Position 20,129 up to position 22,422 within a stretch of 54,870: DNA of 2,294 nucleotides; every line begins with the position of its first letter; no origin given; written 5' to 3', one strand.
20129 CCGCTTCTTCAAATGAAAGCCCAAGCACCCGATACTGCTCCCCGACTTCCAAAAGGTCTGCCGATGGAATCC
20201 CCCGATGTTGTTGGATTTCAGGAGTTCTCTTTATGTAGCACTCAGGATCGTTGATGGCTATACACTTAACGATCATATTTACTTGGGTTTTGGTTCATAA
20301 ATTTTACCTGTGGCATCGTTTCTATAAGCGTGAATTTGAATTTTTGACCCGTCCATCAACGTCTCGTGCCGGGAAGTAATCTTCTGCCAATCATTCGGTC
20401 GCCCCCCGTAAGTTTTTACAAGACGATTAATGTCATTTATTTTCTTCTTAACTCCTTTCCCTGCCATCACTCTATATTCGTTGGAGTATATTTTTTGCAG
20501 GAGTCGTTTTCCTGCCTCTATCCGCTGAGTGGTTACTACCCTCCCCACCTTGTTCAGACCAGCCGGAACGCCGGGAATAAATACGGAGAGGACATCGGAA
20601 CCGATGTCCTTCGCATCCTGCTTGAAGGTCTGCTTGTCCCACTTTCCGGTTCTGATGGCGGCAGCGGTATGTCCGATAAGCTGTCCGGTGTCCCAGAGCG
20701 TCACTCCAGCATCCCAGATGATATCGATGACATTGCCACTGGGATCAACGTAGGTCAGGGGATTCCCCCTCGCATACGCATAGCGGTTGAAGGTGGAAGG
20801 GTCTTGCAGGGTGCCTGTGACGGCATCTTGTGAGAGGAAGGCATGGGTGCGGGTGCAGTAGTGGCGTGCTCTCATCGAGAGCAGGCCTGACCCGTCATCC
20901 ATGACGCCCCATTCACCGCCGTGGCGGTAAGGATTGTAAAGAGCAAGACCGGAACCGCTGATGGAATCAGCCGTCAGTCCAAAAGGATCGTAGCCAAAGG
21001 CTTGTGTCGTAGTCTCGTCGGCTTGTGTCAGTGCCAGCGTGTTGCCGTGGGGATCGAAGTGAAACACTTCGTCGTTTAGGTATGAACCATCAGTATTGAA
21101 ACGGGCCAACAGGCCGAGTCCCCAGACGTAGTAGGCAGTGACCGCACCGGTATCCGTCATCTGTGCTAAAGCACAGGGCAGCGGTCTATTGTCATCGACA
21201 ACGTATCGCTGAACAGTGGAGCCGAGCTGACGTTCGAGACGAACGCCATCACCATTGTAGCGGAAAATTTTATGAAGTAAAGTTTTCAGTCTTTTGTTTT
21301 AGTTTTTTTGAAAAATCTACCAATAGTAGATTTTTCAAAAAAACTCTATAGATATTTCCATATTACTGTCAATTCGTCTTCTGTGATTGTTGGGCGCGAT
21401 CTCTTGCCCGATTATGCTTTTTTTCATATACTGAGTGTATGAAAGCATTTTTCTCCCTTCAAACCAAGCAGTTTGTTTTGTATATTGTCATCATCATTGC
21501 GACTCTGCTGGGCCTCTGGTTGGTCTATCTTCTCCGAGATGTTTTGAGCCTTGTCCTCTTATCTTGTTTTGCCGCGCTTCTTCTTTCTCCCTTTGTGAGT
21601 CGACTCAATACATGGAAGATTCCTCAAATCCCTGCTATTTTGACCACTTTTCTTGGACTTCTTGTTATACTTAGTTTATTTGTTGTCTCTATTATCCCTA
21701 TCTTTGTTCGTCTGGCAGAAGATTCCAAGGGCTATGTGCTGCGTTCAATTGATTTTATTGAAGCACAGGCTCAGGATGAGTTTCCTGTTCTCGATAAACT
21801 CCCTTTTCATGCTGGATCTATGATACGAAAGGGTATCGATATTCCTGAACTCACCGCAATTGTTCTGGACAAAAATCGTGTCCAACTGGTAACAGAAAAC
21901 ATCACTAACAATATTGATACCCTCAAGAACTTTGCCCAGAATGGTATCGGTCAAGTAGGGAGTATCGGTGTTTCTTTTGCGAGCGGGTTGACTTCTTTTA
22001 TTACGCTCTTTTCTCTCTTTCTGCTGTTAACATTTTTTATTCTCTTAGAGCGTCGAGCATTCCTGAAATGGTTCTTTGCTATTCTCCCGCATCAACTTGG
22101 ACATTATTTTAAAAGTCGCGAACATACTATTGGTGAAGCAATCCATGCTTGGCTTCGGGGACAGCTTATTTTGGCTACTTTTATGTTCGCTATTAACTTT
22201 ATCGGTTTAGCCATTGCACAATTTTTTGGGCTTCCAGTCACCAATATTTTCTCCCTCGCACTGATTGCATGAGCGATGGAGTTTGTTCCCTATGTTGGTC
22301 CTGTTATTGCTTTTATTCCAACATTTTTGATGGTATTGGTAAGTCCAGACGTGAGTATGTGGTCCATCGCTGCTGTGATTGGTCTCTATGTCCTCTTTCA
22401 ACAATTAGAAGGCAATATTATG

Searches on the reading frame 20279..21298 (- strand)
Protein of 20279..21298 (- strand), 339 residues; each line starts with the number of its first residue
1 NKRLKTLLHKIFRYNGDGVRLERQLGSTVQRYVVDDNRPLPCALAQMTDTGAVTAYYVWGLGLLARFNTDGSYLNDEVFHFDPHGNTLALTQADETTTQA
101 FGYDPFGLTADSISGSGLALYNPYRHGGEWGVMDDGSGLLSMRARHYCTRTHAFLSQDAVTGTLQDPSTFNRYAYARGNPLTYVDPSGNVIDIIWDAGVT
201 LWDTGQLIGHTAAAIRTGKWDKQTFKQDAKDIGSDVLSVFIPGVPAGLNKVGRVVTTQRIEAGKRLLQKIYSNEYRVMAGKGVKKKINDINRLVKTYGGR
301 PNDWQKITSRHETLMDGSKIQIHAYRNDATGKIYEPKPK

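Call 6: search_protein_families(library=pfam, proteins=[window:20279-21298:-], max_evalue=0.1)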
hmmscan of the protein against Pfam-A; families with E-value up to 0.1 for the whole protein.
window:20279-21298:- (339 aa): 1 family
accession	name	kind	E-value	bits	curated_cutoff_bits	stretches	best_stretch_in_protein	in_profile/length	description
PF05593.20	RHS_repeat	-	0.0024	18.6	22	0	81-107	1-26/38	RHS Repeat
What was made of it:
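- On Rhs / YD-repeat polymorphic toxin (ORF3): PF05593 scores 18.6 bits, below the 22-bit cut-off, in ORF3 (call 6).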

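Call 7: search_protein_families(library=ncbifam, proteins=[window:20279-21298:-], max_evalue=0.1)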
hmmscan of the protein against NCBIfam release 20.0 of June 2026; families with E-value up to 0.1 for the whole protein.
window:20279-21298:- (339 aa): 2 families
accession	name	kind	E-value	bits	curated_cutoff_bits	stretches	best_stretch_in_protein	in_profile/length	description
TIGR03696.1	Rhs_assc_core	domain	1.2e-15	57.7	32.5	1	103-188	1-75/76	RHS repeat-associated core domain-containing protein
TIGR01643.1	YD_repeat_2x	repeat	0.0041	17.6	15.8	0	176-197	3-24/42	YD repeat-containing protein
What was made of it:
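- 20732..21265 (-): 5'-truncated Rhs core remnant, the last ~178 residues. It includes the Rhs-associated core domain and the core-end motif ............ TIGR03696 Rhs_assc_core scores 57.7 bits against a cut-off of 32.5, at aa 103-188 (call 7).
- On Rhs / YD-repeat polymorphic toxin (ORF3): TIGR03696 scores 57.7 bits against a cut-off of 32.5, at aa 103-188 (call 7).
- Gene identities: TIGR03696 in ORF3 (call 7).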

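Call 11: find_encoding_contigs(protein=window:20279-21160:-, flank=10000, max_places=10)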
Protein window:20279-21160:- (293 aa): 1 contig read that carries it; 1 place shown.
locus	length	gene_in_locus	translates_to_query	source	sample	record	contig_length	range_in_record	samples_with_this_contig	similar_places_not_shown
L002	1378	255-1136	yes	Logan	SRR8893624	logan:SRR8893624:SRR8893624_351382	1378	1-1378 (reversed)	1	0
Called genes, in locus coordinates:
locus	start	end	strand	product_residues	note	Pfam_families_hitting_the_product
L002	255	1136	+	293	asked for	-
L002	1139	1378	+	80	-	?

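Call 14: find_homologous_proteins(query=window:20279-21298:-, max_evalue=0.00001)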
Query window:20279-21298:- (339 aa): 20 proteins with E <= 0.00001 among 4955 candidates.
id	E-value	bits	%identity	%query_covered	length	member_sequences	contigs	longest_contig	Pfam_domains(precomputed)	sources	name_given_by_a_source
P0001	8.1e-199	678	100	86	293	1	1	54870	-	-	-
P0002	1.3e-33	135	30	95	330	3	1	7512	PF25023.2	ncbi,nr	ncbi:RHS repeat-associated protein [Paenibacillus barcinonensis]|nr:RHS repeat-associated protein [P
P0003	1.8e-30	124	36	62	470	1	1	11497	PF05593.20,PF25023.2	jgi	jgi:RHS repeat-associated protein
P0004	9.1e-30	122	42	46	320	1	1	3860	-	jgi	jgi:RHS repeat-associated protein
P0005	2.4e-27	114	42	46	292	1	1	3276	-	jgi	jgi:RHS repeat-associated protein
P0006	5.5e-21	93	34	52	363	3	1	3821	PF05593.20,PF25023.2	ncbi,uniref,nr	ncbi:hypothetical protein PGLA_22755 [Paenibacillus glacialis]|uniref:DUF4329 domain-containing prot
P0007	1.8e-20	92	34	53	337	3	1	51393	PF05593.20,PF25023.2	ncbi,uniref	ncbi:RHS repeat domain-containing protein [Paenibacillus sp. DS2015]|uniref:RHS repeat domain-contai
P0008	5.8e-17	80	38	54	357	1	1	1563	PF25023.2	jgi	-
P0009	1.9e-16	78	38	56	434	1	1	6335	PF05593.20,PF25023.2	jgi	jgi:RHS repeat-associated protein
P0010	1.3e-15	76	37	56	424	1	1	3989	PF25023.2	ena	-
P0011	2.1e-14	72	30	76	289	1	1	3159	PF25023.2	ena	-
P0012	2.1e-14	72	34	32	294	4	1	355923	-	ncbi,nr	ncbi:RHS repeat-associated protein [Paenibacillus sp. JGP012]|nr:RHS repeat-associated protein [Paen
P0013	1.2e-11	62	33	57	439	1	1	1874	PF05593.20,PF25023.2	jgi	jgi:RHS repeat-associated protein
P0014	1.8e-10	59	32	71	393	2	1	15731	PF05593.20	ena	-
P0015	2.1e-9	55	29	52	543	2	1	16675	PF21431.4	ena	-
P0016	7.8e-9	53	35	52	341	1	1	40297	PF05593.20,PF25023.2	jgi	jgi:RHS repeat-associated protein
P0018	2.6e-8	52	33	58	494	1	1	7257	PF05593.20,PF25023.2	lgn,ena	-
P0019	1.5e-7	49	31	64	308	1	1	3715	PF05593.20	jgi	jgi:RHS repeat-associated protein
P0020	1.1e-6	46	32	54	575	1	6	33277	PF05593.20,PF25023.2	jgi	jgi:RHS repeat-associated protein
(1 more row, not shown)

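Call 29: search_solved_structures(query=window:20279-21298:-, max_evalue=1, show_alignments=2)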
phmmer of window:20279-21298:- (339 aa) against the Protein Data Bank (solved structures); distinct sequences matched with E-value up to 1: 0.

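Call 34: find_encoding_contigs(protein=P0002, flank=4000, max_places=3)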
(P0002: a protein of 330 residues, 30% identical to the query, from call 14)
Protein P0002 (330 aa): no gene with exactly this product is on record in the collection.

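Call 80: list_cluster_members(proteins=[L021:13312-14622:+, L021:3910-5247:-, L021:8684-13006:+, L019:4048-5349:-, L019:3112-3582:+, P0036, P0004, P0003])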
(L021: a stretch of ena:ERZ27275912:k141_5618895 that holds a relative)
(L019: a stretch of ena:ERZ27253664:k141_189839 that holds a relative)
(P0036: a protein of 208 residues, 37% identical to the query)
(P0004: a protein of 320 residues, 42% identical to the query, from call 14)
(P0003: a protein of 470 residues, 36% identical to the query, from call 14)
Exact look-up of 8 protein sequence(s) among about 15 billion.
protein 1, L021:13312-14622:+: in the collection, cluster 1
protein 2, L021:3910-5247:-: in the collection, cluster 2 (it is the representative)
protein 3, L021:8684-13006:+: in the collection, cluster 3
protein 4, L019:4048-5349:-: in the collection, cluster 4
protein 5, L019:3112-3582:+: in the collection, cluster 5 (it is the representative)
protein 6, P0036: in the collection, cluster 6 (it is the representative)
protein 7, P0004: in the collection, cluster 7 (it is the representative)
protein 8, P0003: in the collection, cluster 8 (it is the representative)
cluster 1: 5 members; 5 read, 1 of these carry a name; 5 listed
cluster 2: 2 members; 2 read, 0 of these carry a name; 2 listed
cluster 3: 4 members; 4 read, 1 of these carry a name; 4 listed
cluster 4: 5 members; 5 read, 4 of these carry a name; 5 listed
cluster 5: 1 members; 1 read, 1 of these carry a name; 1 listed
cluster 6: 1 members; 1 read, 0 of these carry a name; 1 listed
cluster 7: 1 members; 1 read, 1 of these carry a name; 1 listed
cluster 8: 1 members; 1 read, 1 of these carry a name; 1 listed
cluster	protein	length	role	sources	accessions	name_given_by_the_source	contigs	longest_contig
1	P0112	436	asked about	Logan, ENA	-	-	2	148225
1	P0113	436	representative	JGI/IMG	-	trigger factor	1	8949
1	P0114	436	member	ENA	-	-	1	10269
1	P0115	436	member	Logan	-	-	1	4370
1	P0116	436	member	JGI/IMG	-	-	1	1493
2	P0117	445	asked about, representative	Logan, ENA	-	-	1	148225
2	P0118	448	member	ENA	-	-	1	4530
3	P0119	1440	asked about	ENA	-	-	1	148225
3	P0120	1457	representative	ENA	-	-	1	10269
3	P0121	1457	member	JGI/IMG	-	RHS repeat-associated protein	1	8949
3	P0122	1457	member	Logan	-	-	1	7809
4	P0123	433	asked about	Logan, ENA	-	-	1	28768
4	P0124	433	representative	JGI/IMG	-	transposase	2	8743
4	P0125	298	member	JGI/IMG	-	transposase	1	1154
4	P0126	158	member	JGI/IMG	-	transposase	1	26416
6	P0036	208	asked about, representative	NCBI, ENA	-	-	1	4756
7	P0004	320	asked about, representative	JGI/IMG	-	RHS repeat-associated protein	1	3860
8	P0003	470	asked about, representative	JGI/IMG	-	RHS repeat-associated protein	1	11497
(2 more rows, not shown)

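Call 90: search_protein_families(library=pfam, proteins=[P0011, P0002], max_evalue=1)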
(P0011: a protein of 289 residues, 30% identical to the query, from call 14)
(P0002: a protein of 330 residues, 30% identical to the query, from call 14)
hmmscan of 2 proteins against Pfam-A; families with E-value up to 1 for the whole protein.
P0011 (289 aa): 3 families
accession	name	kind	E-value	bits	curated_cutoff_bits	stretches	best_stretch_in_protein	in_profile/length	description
PF03527.20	RHS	-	8.6e-06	26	27.9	1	23-54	2-33/38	RHS protein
PF15520.11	Ntox10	-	0.00015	22.2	26.8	1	118-200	2-87/193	Novel toxin 10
PF25023.1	TEN_YD-shell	-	0.0061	15.1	50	1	18-121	785-890/909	Teneurin YD-shell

P0002 (330 aa): 1 family
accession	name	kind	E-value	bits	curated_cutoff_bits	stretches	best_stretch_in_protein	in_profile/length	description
PF05593.20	RHS_repeat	-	3e-05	24.8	22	1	2-29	2-30/38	RHS Repeat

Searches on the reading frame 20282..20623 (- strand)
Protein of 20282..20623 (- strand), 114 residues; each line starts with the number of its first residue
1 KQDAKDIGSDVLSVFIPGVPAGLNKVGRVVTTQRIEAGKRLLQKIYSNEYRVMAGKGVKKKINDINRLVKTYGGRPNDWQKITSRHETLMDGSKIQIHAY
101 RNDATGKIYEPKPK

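Call 72: predict_structure(alignment_id=A5)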
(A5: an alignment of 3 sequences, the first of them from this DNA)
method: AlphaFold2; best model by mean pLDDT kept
length: 114 residues; sequences in the alignment: 3
mean_pLDDT: 56.0   pTM: 0.40
mean pLDDT of the five models: 56.0, 55.5, 55.3, 54.3, 52.7
residues with pLDDT >= 90: 0; 70-90: 49; 50-70: 10; < 50: 55
segments of 3 or more residues with pLDDT < 50: 1-55
pLDDT, mean of each block of 10 residues (from residue 1): 32 35 37 37 35 45 74 78 79 79 81 65
secondary structure, 60 per line:
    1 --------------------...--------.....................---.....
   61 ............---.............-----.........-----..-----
elements in order: H32-52 H56-72 E79-88 E94-102

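Call 75: fold_search(model_id=the predicted structure, library=pdb)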
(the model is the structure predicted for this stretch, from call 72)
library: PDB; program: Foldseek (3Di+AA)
matches with E <= 10: 842; with E <= 0.001: 0
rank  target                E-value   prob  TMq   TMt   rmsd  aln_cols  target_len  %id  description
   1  4ejs_B                1.7e-01  0.51  0.20  0.12   8.3        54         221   13  Structure of yeast elongator subcomplex Elp456 (released 2012-05-02)
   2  2f0r_A                3.4e-01  0.25  0.19  0.16   6.8        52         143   13  Crystallographic structure of human Tsg101 UEV domain (released 2006-03-28)
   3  4yc1_B                3.6e-01  0.25  0.19  0.16   6.8        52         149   13  Structure of the human TSG101-UEV domain in the P321 space group (released 2016-03-09)
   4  2ia1_B                3.8e-01  0.54  0.24  0.18   5.2        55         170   16  Crystal structure of protein BH3703 from Bacillus halodurans, Pfam DUF600 (released 2006-10-03)
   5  4a8j_E                3.8e-01  0.33  0.20  0.12   8.5        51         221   12  Crystal Structure of the Elongator subcomplex Elp456 (released 2012-02-22)
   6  3i0t_A                4.1e-01  0.54  0.24  0.18   5.5        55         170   18  Sulfur-SAD at long wavelength: Structure of BH3703 from Bacillus halodurans (released 2009-07-14)
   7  4aeq                  4.1e-01  0.18  0.21  0.25  12.2        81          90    9  Crystal structure of the dimeric immunity protein Cmi solved by direct methods (Arcimboldo) (released 2012-01-25)
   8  1s1q_A                4.4e-01  0.21  0.19  0.16   6.8        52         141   13  TSG101(UEV) domain in complex with Ubiquitin (released 2004-05-04)
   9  1ueb_B                4.6e-01  0.85  0.27  0.18   2.6        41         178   24  Crystal structure of translation elongation factor P from Thermus thermophilus HB8 (released 2004-05-25)
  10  1ueb_A                4.6e-01  0.84  0.27  0.18   2.6        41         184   24  Crystal structure of translation elongation factor P from Thermus thermophilus HB8 (released 2004-05-25)
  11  2ia1_A                4.6e-01  0.51  0.24  0.18   5.5        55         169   18  Crystal structure of protein BH3703 from Bacillus halodurans, Pfam DUF600 (released 2006-10-03)
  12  4a8j_B                4.6e-01  0.30  0.20  0.12   8.6        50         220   12  Crystal Structure of the Elongator subcomplex Elp456 (released 2012-02-22)
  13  4yc1_A                4.6e-01  0.21  0.19  0.16   7.2        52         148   13  Structure of the human TSG101-UEV domain in the P321 space group (released 2016-03-09)
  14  5n4d_B                4.9e-01  0.51  0.21  0.04   3.0        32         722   28  Prolyl oligopeptidase B from Galerina marginata bound to 25mer macrocyclization substrate - D661A mutant (released 2017-11-01)
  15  8i83_A                5.3e-01  0.28  0.18  0.05  10.6        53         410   11  Crystal Structure of phosphinothricin dehydrogenase (released 2024-02-14)
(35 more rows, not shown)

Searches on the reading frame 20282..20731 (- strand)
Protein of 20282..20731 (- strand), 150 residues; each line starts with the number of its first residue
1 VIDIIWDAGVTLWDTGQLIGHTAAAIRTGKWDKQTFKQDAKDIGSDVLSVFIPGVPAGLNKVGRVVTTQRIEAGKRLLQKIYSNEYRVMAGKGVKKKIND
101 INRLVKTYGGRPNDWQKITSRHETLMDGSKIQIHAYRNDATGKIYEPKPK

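Call 28: search_protein_families(library=pfam, proteins=[window:20282-20731:-], max_evalue=10)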
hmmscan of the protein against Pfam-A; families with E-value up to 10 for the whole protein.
seq(150 aa): 1 family
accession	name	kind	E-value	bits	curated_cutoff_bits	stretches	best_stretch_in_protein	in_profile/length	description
PF24135.1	DUF7402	-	0.14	12.7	27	1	110-143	66-99/133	Domain of unknown function (DUF7402)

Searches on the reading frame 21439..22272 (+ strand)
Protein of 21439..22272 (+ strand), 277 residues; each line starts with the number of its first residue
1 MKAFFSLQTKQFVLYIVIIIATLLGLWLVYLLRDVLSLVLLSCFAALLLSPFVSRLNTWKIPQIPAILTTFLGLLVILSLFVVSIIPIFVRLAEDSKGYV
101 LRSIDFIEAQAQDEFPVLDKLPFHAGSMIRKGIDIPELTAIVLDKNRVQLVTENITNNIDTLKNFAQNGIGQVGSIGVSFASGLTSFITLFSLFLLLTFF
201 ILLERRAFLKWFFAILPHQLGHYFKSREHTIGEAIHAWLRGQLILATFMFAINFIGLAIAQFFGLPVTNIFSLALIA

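Call 12: find_encoding_contigs(protein=window:21439-22272:+, flank=10000, max_places=10)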
Protein window:21439-22272:+ (277 aa): no gene with exactly this product is on record in the collection.
